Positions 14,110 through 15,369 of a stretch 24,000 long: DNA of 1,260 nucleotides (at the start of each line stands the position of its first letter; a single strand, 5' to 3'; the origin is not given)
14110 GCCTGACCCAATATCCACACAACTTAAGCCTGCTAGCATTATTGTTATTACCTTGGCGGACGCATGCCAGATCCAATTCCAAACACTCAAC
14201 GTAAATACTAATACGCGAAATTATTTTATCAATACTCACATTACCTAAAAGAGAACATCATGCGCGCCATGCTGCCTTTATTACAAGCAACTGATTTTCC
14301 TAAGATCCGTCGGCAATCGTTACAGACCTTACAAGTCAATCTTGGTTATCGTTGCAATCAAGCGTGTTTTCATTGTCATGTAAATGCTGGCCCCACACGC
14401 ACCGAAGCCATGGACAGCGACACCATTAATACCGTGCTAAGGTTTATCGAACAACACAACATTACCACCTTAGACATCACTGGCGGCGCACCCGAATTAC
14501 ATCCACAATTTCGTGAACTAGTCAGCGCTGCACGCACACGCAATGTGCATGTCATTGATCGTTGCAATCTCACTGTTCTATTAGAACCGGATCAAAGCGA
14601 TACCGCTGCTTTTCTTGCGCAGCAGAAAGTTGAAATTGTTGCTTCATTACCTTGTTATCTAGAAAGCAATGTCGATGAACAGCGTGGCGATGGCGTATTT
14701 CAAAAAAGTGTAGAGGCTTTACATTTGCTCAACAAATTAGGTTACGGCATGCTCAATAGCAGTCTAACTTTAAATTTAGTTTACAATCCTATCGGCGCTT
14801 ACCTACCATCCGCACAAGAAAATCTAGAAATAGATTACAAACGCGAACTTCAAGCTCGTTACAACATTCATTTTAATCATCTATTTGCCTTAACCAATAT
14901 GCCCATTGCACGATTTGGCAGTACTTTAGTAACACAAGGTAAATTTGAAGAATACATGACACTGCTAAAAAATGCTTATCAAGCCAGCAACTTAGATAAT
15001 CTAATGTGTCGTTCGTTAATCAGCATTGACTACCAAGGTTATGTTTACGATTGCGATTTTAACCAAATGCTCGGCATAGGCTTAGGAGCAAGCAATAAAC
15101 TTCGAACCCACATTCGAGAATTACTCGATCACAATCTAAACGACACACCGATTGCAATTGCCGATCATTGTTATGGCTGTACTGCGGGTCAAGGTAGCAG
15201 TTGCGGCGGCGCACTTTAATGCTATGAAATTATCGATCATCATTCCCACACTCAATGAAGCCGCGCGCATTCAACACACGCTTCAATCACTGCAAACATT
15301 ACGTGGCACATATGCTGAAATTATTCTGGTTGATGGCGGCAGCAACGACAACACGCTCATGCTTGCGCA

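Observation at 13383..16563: Four-gene radical-SAM operon (membrane hydroxylase, ArsS-like rSAM, GT2, DUF2064) with no arsenic or selenium context: product unknown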

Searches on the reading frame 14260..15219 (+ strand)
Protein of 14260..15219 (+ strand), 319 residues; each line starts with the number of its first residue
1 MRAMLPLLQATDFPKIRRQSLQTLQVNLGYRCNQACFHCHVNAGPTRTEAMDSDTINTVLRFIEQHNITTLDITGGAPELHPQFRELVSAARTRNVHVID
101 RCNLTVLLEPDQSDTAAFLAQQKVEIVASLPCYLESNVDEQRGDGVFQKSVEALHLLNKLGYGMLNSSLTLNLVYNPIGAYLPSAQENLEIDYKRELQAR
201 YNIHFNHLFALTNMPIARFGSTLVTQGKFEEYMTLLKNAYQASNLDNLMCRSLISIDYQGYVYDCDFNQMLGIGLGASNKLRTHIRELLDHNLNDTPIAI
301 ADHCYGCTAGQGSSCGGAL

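Call 3: search_protein_families(library=ncbifam, proteins=[window:14260-15219:+], max_evalue=0.001)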
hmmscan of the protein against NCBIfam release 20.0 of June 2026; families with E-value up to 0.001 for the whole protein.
window:14260-15219:+ (319 aa): 34 families (the best 25 are shown)
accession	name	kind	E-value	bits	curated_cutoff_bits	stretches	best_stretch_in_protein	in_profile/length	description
TIGR04167.1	rSAM_SeCys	equivalog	9.4e-138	458.5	300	1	16-319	2-303/303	arsenosugar biosynthesis radical SAM (seleno)protein ArsS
TIGR03962.1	mycofact_rSAM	equivalog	2e-12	46.9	265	1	24-163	14-150/339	mycofactocin radical SAM maturase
NF050035.1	rSAM_WgK_link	exception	3.6e-11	42.7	650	1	24-161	11-147/367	radical SAM/SPASM peptide maturase WgkB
TIGR04317.1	W_rSAM_matur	equivalog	9.6e-11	41.4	380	1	20-159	2-138/349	tungsten cofactor oxidoreductase radical SAM maturase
TIGR04078.1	rSAM_yydG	equivalog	1.6e-10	41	300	1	23-81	2-61/309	YydG family radical SAM peptide epimerase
NF001199.0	PRK00164.2-1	equivalog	1.1e-09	37.9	231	1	20-98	10-89/308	GTP 3',8-cyclase MoaA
TIGR02668.1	moaA_archaeal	equivalog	1.5e-09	37.3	325.25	1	20-96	8-85/303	GTP 3',8-cyclase MoaA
NF049973.1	radical_Rv1681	equivalog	5.4e-09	35.4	380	1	29-162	79-211/326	Rv1681 family radical SAM protein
TIGR04082.1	rSAM_for_selen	equivalog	8.9e-09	34.6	350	1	14-186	191-357/516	thio(seleno)oxazole modification radical SAM maturase SbtM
TIGR02666.1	moaA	equivalog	7.5e-08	31.7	284.05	1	21-102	9-94/336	GTP 3',8-cyclase MoaA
TIGR03978.1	rSAM_paired_1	equivalog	1.9e-07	30.2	370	1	29-130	90-198/466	His-Xaa-Ser system radical SAM maturase HxsB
TIGR04053.2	TIGR04053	equivalog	1.8e-06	27.5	395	1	32-164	18-152/366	TIGR04053 family radical SAM/SPASM domain-containing protein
TIGR04051.1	rSAM_NirJ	equivalog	1.8e-06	27.2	515.45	1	27-159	7-137/354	heme d1 biosynthesis radical SAM protein NirJ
NF045574.1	sacti_mat_StsB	exception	3.8e-06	26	625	1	18-161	92-232/466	StsB family radical SAM/SPASM domain sactipeptide maturase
TIGR04054.1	rSAM_NirJ1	equivalog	4.2e-06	25.6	650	1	27-155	41-167/387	putative heme d1 biosynthesis radical SAM protein NirJ1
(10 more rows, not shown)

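Call 4: search_protein_families(library=pfam, proteins=[window:14260-15219:+], max_evalue=0.001)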
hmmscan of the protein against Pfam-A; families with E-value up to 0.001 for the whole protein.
window:14260-15219:+ (319 aa): 2 families
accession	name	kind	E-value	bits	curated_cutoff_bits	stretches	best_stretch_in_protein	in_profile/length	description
PF12345.13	DUF3641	-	1.9e-55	187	24.9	1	182-318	1-134/134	Protein of unknown function (DUF3641)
PF04055.27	Radical_SAM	-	1.2e-08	35.7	29.5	1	26-163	1-142/166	Radical SAM superfamily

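Call 12: find_encoding_contigs(protein=window:14260-15219:+, flank=10000, max_places=6)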
Protein window:14260-15219:+ (319 aa): 5 contigs read that carry it; 3 places shown.
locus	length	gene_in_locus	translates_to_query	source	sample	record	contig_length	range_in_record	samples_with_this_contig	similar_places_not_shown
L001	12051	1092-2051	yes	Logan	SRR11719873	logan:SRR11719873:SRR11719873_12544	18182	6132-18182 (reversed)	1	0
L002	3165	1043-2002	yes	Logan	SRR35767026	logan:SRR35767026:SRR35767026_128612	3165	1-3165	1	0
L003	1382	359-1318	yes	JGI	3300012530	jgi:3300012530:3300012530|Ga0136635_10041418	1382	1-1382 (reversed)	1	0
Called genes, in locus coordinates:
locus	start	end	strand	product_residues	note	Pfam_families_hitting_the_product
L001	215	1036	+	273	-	PF04116:FA_hydroxylase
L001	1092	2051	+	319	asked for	PF04055:Radical_SAM, PF12345:DUF3641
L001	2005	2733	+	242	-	PF00535:Glycos_transf_2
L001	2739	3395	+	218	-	PF09837:DUF2064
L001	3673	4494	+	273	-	PF11356:T2SSC, PF13180:PDZ_2, PF17820:PDZ_6 (faint)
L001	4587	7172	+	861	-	PF21305:type_II_gspD_N0, PF03958:Secretin_N, PF00263:Secretin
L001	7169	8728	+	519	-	PF22341:GSPE_N1E, PF00437:T2SSE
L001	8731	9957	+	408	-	PF28597:T2SSF_N, PF00482:T2SSF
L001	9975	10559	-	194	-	PF01694:Rhomboid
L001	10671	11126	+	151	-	PF07963:N_methyl (weak), PF08334:T2SSG, PF22434:PilW_C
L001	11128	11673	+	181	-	PF07963:N_methyl (weak), PF12019:GspH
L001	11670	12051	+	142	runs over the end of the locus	PF07963:N_methyl (weak), PF02501:T2SSI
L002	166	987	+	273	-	PF04116:FA_hydroxylase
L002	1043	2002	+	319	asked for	PF04055:Radical_SAM, PF12345:DUF3641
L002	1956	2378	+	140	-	PF00535:Glycos_transf_2, PF10111:Glyco_tranf_2_2 (faint)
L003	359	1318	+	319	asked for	PF04055:Radical_SAM, PF12345:DUF3641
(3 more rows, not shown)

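Call 13: find_homologous_proteins(query=window:14260-15219:+, max_evalue=1e-10)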
Query window:14260-15219:+ (319 aa): 8000 proteins with E <= 1e-10 among 8000 candidates; the best 120 are listed.
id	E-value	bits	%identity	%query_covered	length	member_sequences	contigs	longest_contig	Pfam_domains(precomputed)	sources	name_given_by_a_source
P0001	3.7e-214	727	100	100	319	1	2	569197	PF04055.28,PF12345.14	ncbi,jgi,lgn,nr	ncbi:MAG: arsenosugar biosynthesis radical SAM protein ArsS [Gammaproteobacteria bacterium]|nr:arsen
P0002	5.1e-177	605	82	100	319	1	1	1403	PF04055.28,PF12345.14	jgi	jgi:radical SAM/Cys-rich protein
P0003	5.1e-151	520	71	100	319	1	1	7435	PF04055.28,PF12345.14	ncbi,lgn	ncbi:MAG TPA: arsenosugar biosynthesis radical SAM (seleno)protein ArsS [Gammaproteobacteria bacteri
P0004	3.8e-150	517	70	100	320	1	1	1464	PF04055.28,PF12345.14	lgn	-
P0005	8.2e-150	516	70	100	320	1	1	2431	PF04055.28,PF12345.14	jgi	jgi:radical SAM/Cys-rich protein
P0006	1.9e-149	515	70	100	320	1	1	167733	PF04055.28,PF12345.14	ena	-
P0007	2.1e-149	515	71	100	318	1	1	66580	PF04055.28,PF12345.14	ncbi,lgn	-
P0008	8.7e-148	509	70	100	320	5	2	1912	PF04055.28,PF12345.14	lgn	-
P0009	1.2e-147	509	68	100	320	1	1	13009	PF04055.28,PF12345.14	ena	-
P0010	1.1e-145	502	70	100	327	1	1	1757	PF04055.28,PF12345.14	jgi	jgi:radical SAM/Cys-rich protein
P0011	4.5e-144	497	68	100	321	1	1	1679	PF04055.28,PF12345.14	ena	-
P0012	6.9e-144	497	66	100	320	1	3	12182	PF04055.28,PF12345.14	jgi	jgi:radical SAM/Cys-rich protein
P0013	2.5e-143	495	70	100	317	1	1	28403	PF04055.28,PF12345.14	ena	-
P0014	8.5e-142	490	66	100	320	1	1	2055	PF04055.28,PF12345.14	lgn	-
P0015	1.5e-141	489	68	100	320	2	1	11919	PF04055.28,PF12345.14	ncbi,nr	ncbi:MAG: radical SAM protein [Gammaproteobacteria bacterium]|nr:MAG: radical SAM protein [Gammaprot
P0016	1.5e-141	489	67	100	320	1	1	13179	PF04055.28,PF12345.14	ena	-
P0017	3.8e-141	488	66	100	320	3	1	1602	PF04055.28,PF12345.14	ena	-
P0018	5.3e-141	487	67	100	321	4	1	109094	PF04055.28,PF12345.14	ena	-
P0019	8.7e-141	486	67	100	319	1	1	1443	PF04055.28,PF12345.14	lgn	-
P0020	1.5e-140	486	67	100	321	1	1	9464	PF04055.28,PF12345.14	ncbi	-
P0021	2.4e-140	485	65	100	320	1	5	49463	PF04055.28,PF12345.14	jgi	jgi:radical SAM/Cys-rich protein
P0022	2.8e-140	485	64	100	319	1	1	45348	PF04055.28,PF12345.14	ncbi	-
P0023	2.8e-140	485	66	100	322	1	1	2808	PF04055.28,PF12345.14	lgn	-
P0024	4.7e-140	484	66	100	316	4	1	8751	PF04055.28,PF12345.14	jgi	jgi:radical SAM/Cys-rich protein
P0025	7.1e-140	483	66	100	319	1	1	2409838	PF04055.28,PF12345.14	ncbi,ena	-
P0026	7.4e-140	483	66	99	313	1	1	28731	PF04055.28,PF12345.14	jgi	jgi:radical SAM/Cys-rich protein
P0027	1.1e-139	483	65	100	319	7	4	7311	PF04055.28,PF12345.14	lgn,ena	-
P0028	1.1e-139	483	64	100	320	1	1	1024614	PF04055.28,PF12345.14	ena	-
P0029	1.6e-139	482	67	100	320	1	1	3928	PF04055.28,PF12345.14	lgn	-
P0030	1.7e-139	482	64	100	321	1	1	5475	PF04055.28,PF12345.14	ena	-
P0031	2.3e-139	482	64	100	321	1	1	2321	PF04055.28,PF12345.14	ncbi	-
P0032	2.3e-139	482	65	100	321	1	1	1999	PF04055.28,PF12345.14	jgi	jgi:radical SAM/Cys-rich protein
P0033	2.6e-139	482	66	100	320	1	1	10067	PF04055.28,PF12345.14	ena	-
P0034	2.7e-139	482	66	100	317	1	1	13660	PF04055.28,PF12345.14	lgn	-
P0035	2.8e-139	481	66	100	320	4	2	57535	PF04055.28,PF12345.14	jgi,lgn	-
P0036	4.3e-139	481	66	100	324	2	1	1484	PF04055.28,PF12345.14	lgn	-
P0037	4.4e-139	481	66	100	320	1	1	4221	PF04055.28,PF12345.14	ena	-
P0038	4.4e-139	481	64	100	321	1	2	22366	PF04055.28,PF12345.14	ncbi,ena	ncbi:MAG: arsenosugar biosynthesis radical SAM (seleno)protein ArsS [Pseudomonadota bacterium]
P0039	4.7e-139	481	66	100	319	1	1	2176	PF04055.28,PF12345.14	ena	-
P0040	4.8e-139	481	65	100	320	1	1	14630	PF04055.28,PF12345.14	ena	-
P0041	5.1e-139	481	66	100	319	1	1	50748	PF04055.28,PF12345.14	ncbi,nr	ncbi:MAG: arsenosugar biosynthesis radical SAM protein ArsS [Gammaproteobacteria bacterium]|nr:arsen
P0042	5.2e-139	481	65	100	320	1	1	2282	PF04055.28,PF12345.14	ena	-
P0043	8.0e-139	480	65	100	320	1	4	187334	PF04055.28,PF12345.14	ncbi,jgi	jgi:radical SAM/Cys-rich protein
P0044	8.7e-139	480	67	100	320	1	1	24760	PF04055.28,PF12345.14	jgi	-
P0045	8.8e-139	480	66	100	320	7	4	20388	PF04055.28,PF12345.14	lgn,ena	-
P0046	1.1e-138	480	65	100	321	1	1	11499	PF04055.28,PF12345.14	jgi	jgi:radical SAM/Cys-rich protein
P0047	1.1e-138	480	68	99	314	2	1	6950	PF04055.28,PF12345.14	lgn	-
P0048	1.2e-138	479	65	100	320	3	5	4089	PF04055.28,PF12345.14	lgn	-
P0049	1.3e-138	479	68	100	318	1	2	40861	PF04055.28,PF12345.14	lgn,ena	-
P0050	1.3e-138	479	66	100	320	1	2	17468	PF04055.28,PF12345.14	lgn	-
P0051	1.3e-138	479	66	100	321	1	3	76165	PF04055.28,PF12345.14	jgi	jgi:radical SAM/Cys-rich protein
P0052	1.4e-138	479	66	100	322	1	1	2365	PF04055.28,PF12345.14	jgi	jgi:radical SAM/Cys-rich protein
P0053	1.5e-138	479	66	100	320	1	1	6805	PF04055.28,PF12345.14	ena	-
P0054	1.5e-138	479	64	100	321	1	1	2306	PF04055.28,PF12345.14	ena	-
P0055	1.5e-138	479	66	100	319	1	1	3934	PF04055.28,PF12345.14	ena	-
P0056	1.6e-138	479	66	100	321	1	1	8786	PF04055.28,PF12345.14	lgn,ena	-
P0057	1.7e-138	479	65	100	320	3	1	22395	PF04055.28,PF12345.14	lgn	-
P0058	1.7e-138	479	65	100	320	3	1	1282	PF04055.28,PF12345.14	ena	-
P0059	1.8e-138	479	65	100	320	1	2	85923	PF04055.28,PF12345.14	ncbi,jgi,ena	-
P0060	1.8e-138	479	64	100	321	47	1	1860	PF04055.28,PF12345.14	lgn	-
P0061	2.0e-138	479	66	100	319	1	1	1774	PF04055.28,PF12345.14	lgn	-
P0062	2.0e-138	479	65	100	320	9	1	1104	PF04055.28,PF12345.14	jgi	-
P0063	2.2e-138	479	65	100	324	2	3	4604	PF04055.28,PF12345.14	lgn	-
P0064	2.4e-138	478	65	100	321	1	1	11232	PF04055.28,PF12345.14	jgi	-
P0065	2.4e-138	478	66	100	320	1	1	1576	PF04055.28,PF12345.14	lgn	-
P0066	2.8e-138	478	66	100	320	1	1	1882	PF04055.28,PF12345.14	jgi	jgi:radical SAM/Cys-rich protein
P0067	3.1e-138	478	65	100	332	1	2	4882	PF04055.28,PF12345.14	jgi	jgi:radical SAM/Cys-rich protein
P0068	3.2e-138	478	65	100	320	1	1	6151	PF04055.28,PF12345.14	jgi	jgi:radical SAM/Cys-rich protein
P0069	3.2e-138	478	65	100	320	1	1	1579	PF04055.28,PF12345.14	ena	-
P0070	3.3e-138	478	65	100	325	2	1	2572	PF04055.28,PF12345.14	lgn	-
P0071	3.5e-138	478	65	100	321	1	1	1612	PF04055.28,PF12345.14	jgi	jgi:radical SAM/Cys-rich protein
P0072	3.5e-138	478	66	100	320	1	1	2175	PF04055.28,PF12345.14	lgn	-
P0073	3.7e-138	478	66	100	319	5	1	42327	PF04055.28,PF12345.14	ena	-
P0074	4.3e-138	478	66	100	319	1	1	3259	PF04055.28,PF12345.14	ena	-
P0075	4.4e-138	478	63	100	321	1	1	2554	PF04055.28,PF12345.14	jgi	-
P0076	4.5e-138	478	65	100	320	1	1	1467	PF04055.28,PF12345.14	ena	-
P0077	4.6e-138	477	65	99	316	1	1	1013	PF04055.28,PF12345.14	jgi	-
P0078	4.7e-138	477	65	100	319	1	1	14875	PF04055.28,PF12345.14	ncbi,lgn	-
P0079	4.7e-138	477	65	100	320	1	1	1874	PF04055.28,PF12345.14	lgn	-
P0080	4.9e-138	477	64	100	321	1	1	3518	PF04055.28,PF12345.14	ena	-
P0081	5.1e-138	477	66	100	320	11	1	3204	PF04055.28,PF12345.14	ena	-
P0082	5.3e-138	477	66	100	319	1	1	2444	PF04055.28,PF12345.14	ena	-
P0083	5.3e-138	477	64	100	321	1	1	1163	PF04055.28,PF12345.14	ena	-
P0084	5.5e-138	477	64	100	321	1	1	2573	PF04055.28,PF12345.14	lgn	-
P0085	6.3e-138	477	64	100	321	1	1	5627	PF04055.28,PF12345.14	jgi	jgi:radical SAM/Cys-rich protein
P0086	7.1e-138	477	65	100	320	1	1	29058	PF04055.28,PF12345.14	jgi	-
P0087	7.2e-138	477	63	100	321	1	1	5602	PF04055.28,PF12345.14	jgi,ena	-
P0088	7.3e-138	477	66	100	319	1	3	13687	PF04055.28,PF12345.14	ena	-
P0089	7.6e-138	477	66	100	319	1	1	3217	PF04055.28,PF12345.14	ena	-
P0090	7.6e-138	477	67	100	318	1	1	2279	PF04055.28,PF12345.14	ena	-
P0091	8.8e-138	477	64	100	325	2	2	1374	PF04055.28,PF12345.14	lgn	-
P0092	9.2e-138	476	64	100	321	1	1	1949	PF04055.28,PF12345.14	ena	-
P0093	9.5e-138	476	65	100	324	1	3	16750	PF04055.28,PF12345.14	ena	-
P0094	9.5e-138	476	66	100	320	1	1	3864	PF04055.28,PF12345.14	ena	-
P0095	9.6e-138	476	65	100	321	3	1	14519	PF04055.28,PF12345.14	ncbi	-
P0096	9.9e-138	476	66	100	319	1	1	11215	PF04055.28,PF12345.14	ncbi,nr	ncbi:MAG: arsenosugar biosynthesis radical SAM protein ArsS [Gammaproteobacteria bacterium]|nr:arsen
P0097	1.0e-137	476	66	100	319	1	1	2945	PF04055.28,PF12345.14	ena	-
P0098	1.1e-137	476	64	100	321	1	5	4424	PF04055.28,PF12345.14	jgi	jgi:radical SAM/Cys-rich protein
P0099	1.1e-137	476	66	100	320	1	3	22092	PF04055.28,PF12345.14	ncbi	-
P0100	1.2e-137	476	64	100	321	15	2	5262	PF04055.28,PF12345.14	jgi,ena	-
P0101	1.3e-137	476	64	100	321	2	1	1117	PF04055.28,PF12345.14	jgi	jgi:radical SAM/Cys-rich protein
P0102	1.4e-137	476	66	100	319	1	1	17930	PF04055.28,PF12345.14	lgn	-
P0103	1.5e-137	476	64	100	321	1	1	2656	PF04055.28,PF12345.14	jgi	jgi:radical SAM/Cys-rich protein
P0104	1.5e-137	476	66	100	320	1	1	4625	PF04055.28,PF12345.14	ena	-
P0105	1.5e-137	476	66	100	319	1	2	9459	PF04055.28,PF12345.14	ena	-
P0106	1.6e-137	476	64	100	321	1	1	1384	PF04055.28,PF12345.14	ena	-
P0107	1.6e-137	476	66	100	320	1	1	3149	PF04055.28,PF12345.14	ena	-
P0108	1.6e-137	476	66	100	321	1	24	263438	PF04055.28,PF12345.14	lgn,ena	-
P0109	1.7e-137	476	64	100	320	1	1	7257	PF04055.28,PF12345.14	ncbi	-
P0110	1.7e-137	476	65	100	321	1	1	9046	PF04055.28,PF12345.14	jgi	jgi:radical SAM/Cys-rich protein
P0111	1.7e-137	476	65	100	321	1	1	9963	PF04055.28,PF12345.14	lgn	-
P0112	1.7e-137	476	65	100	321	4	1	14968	PF04055.28,PF12345.14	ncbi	-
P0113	1.8e-137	476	64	100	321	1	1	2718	PF04055.28,PF12345.14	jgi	jgi:radical SAM/Cys-rich protein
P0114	1.8e-137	476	65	100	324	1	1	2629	PF04055.28,PF12345.14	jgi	-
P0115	1.9e-137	475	64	100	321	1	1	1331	PF04055.28,PF12345.14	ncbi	-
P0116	1.9e-137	475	65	100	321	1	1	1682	PF04055.28,PF12345.14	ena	-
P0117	1.9e-137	475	64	100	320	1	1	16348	PF04055.28,PF12345.14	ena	-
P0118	2.1e-137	475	66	100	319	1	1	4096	PF04055.28,PF12345.14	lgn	-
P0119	2.1e-137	475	64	100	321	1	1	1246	PF04055.28,PF12345.14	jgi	jgi:radical SAM/Cys-rich protein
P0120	2.2e-137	475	66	100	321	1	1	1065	PF04055.28,PF12345.14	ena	-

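Call 17: find_related_loci(query=A1, collection=genome_contigs, flank=10000)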
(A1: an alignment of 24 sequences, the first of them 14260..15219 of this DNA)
Query A1 (319 aa) in genome_contigs; peptide patterns used: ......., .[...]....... (x = any residue, [..] = any of these).
600 stretches matched a pattern (row limit reached: there are more); 597 encode a relative of the query (tblastn E <= 1e-3); the best 80 are kept; 80 distinct loci.
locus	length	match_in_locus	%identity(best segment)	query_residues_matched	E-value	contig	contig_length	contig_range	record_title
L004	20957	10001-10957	65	1-319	8e-145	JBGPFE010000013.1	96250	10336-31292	MAG: Gammaproteobacteria bacterium isolate OBJ_0618_7090110_74 k141_5621632_length_96250_cov_31.7287, whole genome shotg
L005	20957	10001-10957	64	1-319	8e-143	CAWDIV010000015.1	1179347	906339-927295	MAG: uncultured beta proteobacterium isolate MFD04850.bin.2.27 genome assembly, contig: contig_19715, whole genome shotg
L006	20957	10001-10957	65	1-319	1e-140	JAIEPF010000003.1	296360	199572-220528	MAG: Burkholderiales bacterium isolate co.spades.DASTOOL.1kb_167 c_000000445243, whole genome shotgun sequence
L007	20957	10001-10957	63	1-319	3e-139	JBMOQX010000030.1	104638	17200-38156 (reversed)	MAG: Pseudomonadota bacterium isolate Betzabe_MAG165 MAG165_30, whole genome shotgun sequence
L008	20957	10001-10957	65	1-319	2e-139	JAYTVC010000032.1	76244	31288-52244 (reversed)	MAG: Pseudomonadota bacterium isolate GFS_5653 GFS_5653_31, whole genome shotgun sequence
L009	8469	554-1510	62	1-319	2e-139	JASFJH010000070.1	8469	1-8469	MAG: Granulosicoccaceae bacterium isolate D0608S40metaG_Bin_225 D0608S40metaG_FD_scaffold_941_c1, whole genome shotgun s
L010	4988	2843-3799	62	1-319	1e-140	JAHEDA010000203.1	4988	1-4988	MAG: Gammaproteobacteria bacterium isolate Ww185 NODE_53648_length_4988_cov_3.161701, whole genome shotgun sequence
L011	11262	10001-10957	63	1-319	6e-139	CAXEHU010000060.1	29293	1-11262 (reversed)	MAG TPA_asm: uncultured Curvibacter sp. isolate ERR598995_binner12_Refined_57 genome assembly, contig: ERZ842408.564022,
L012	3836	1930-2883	63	1-319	6e-142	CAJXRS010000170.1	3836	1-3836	MAG TPA_asm: uncultured Gammaproteobacteria bacterium isolate SRR3933241_bin.14_MetaBAT_v2.12.1_MAG genome assembly, con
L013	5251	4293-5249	62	1-319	1e-138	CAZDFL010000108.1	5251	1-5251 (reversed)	MAG TPA_asm: uncultured Zetaproteobacteria bacterium isolate binchicken_co253_54 genome assembly, contig: NODE_14525_len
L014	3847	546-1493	63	1-315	6e-141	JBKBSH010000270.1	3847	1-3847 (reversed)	MAG: Burkholderiaceae bacterium isolate 21H_026.bin.37 NODE_274_length_3847_cov_3.151989, whole genome shotgun sequence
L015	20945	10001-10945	63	1-319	6e-137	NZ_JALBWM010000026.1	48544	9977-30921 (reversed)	Microbulbifer okhotskensis strain OS29 NODE_26_length_48544_cov_50.043226, whole genome shotgun sequence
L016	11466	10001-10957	60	1-319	2e-136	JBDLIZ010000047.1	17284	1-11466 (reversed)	MAG: Pseudomonadota bacterium isolate MAG064 MAG064_47, whole genome shotgun sequence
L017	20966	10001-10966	61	1-319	9e-136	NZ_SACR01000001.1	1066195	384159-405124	Rubrivivax rivuli strain KYPY4 NODE_1_length_1066195_cov_77, whole genome shotgun sequence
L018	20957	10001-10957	62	1-319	9e-136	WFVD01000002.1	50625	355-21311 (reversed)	MAG: Gammaproteobacteria bacterium isolate S140_27 k151_142643, whole genome shotgun sequence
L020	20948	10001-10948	62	1-315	1e-135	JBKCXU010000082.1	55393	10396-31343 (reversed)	MAG: Betaproteobacteria bacterium isolate samp_2065_metabat2_129 samp_2065_513657, whole genome shotgun sequence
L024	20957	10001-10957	62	1-319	4e-135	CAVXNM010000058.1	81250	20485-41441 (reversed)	MAG: uncultured Gammaproteobacteria bacterium isolate MFD02923.bin.2.48 genome assembly, contig: contig_34837, whole gen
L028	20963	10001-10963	60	1-319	2e-134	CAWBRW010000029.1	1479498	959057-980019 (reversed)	MAG: uncultured beta proteobacterium isolate MFD00709.bin.1.205 genome assembly, contig: contig_8911, whole genome shotg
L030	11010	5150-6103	61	1-319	1e-134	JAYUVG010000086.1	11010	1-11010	MAG: Polaromonas sp. isolate GL124_DN_metabat_88_sub GL124_DN_metabat_88_sub_85, whole genome shotgun sequence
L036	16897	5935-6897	60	1-319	1e-133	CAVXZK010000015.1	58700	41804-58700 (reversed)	MAG: uncultured beta proteobacterium isolate MFD09779.bin.1.242 genome assembly, contig: contig_73066, whole genome shot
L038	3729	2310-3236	63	11-319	4e-137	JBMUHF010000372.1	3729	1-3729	MAG: Arenicellales bacterium isolate CLZ75_megahit_bin.1 k141_1512742, whole genome shotgun sequence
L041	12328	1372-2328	62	1-319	4e-133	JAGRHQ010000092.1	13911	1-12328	MAG: Candidatus Competibacteraceae bacterium isolate HKST-UBA202 NODE_92_length_13911_cov_9.661486, whole genome shotgun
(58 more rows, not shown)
